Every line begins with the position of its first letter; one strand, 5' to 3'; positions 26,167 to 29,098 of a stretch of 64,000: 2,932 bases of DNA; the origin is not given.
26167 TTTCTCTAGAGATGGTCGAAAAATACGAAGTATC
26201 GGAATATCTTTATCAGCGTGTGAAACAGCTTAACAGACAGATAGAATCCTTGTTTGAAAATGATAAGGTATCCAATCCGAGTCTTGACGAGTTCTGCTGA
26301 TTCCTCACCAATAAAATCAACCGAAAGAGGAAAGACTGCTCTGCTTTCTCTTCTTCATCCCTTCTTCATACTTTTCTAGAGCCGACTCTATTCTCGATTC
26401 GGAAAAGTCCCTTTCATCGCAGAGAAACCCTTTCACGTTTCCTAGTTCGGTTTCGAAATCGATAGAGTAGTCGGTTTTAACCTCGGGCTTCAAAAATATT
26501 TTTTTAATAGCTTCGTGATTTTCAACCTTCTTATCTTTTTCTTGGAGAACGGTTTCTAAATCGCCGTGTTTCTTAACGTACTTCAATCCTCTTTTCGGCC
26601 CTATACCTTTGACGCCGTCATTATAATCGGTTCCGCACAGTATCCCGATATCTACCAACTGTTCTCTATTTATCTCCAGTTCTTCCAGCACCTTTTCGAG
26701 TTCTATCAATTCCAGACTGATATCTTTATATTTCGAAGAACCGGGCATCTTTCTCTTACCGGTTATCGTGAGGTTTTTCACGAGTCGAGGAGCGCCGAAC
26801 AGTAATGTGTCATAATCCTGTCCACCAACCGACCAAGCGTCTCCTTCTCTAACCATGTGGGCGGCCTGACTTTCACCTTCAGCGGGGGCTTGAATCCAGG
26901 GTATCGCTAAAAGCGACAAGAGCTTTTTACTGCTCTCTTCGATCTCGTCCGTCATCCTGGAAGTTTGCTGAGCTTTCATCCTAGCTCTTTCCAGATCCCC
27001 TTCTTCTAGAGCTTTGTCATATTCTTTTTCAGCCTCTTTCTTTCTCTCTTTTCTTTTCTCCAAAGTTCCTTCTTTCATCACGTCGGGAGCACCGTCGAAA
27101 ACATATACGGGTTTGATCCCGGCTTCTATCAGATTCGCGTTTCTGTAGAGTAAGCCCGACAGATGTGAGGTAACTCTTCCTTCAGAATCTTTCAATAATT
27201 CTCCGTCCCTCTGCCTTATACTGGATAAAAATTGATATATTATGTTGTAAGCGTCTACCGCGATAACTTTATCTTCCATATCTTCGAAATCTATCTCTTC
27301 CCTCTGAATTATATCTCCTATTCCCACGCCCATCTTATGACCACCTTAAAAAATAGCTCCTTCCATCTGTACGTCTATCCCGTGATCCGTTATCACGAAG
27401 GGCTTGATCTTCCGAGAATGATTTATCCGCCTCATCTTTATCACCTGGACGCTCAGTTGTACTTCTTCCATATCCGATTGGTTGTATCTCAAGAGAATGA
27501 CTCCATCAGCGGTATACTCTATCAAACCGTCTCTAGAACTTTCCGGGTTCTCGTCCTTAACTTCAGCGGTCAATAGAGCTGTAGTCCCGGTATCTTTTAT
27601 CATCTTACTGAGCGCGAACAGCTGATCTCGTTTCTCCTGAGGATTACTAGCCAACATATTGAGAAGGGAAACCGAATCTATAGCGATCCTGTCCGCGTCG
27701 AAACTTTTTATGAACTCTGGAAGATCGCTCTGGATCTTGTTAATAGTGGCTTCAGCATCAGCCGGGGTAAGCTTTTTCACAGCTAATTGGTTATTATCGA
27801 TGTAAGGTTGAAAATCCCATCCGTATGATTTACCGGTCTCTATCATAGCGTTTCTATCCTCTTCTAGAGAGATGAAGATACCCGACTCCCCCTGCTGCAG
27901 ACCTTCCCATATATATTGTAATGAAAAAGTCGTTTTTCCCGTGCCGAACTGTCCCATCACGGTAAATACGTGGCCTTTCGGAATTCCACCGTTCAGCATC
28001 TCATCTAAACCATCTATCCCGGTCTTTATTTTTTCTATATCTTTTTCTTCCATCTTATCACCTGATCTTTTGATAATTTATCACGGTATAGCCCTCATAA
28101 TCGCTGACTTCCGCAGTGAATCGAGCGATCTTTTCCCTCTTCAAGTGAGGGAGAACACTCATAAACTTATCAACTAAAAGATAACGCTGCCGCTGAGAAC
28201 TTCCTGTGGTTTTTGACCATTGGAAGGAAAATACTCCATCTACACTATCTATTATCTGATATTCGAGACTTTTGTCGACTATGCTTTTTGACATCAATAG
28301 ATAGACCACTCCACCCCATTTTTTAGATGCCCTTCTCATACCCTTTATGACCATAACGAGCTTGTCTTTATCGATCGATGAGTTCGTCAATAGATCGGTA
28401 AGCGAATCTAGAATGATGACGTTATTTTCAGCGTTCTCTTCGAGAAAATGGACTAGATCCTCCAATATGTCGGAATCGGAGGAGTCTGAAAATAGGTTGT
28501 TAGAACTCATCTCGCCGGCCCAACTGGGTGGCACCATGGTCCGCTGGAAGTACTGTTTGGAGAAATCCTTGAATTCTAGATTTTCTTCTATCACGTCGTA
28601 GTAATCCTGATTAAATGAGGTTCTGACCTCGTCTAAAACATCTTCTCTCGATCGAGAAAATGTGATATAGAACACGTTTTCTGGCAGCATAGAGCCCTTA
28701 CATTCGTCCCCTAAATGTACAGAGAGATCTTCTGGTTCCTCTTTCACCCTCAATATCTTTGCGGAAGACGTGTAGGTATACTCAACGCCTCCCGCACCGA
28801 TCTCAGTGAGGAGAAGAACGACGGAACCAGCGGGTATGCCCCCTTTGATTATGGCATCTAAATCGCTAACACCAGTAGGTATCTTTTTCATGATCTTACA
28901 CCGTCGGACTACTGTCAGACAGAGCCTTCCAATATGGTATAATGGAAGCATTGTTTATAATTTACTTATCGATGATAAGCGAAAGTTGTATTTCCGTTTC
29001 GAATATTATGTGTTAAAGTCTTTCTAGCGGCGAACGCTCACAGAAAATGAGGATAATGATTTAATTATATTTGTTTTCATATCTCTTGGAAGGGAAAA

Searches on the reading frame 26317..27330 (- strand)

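Call 10: search_protein_families(library=pfam, proteins=[window:26317-27330:-], max_evalue=0.001)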
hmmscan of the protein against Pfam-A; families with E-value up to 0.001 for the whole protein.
window:26317-27330:- (337 aa): 3 families
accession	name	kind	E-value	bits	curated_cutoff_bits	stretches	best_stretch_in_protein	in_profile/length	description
PF00867.23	XPG_I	-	1e-26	93.6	24.9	1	143-235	2-89/89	XPG I-region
PF00752.23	XPG_N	-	2.6e-20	73.2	22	1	12-100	18-101/101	XPG N-terminal domain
PF01367.25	5_3_exonuc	-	1.8e-05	25.6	40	1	222-274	3-56/97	5'-3' exonuclease, C-terminal SAM fold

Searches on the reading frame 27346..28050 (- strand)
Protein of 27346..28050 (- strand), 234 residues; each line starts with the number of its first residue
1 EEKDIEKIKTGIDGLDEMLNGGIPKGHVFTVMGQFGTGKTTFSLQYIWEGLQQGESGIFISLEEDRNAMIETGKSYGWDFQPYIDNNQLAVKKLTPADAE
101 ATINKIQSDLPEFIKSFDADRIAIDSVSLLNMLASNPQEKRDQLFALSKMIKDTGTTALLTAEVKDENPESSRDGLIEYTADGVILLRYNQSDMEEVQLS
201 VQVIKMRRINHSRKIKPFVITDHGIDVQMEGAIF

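Call 10: search_protein_families(library=pfam, proteins=[window:27346-28050:-], max_evalue=0.001)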
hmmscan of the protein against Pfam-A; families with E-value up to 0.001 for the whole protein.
window:27346-28050:- (234 aa): 6 families
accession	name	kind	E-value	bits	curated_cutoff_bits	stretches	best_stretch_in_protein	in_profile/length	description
PF06745.19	ATPase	-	5.3e-63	212.9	26.6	1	8-230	1-229/231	KaiC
PF00154.27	RecA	-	9e-08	32.3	27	1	2-131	27-143/262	recA bacterial DNA recombination protein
PF03796.21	DnaB_C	-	7.4e-06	26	27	0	8-70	2-64/255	DnaB-like helicase C terminal domain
PF08423.17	Rad51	-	0.00036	20.3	22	1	3-43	3-43/244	Rad51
PF07088.17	GvpD_P-loop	-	0.00043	20.7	24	0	26-193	10-178/189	GvpD gas vesicle protein, P-loop domain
PF13481.12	AAA_25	-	0.0008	19.5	27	0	6-49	13-56/195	AAA domain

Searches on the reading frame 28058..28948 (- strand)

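Call 10: search_protein_families(library=pfam, proteins=[window:28058-28948:-], max_evalue=0.001)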
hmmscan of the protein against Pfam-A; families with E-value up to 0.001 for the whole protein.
window:28058-28948:- (296 aa): 3 families
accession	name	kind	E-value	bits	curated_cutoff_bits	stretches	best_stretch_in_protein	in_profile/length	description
PF06745.19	ATPase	-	1.8e-09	37.8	26.6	1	90-262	49-205/231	KaiC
PF13481.12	AAA_25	-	5.1e-05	23.4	27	1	33-218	25-187/195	AAA domain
PF08423.17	Rad51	-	0.00059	19.6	22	0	18-60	4-45/244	Rad51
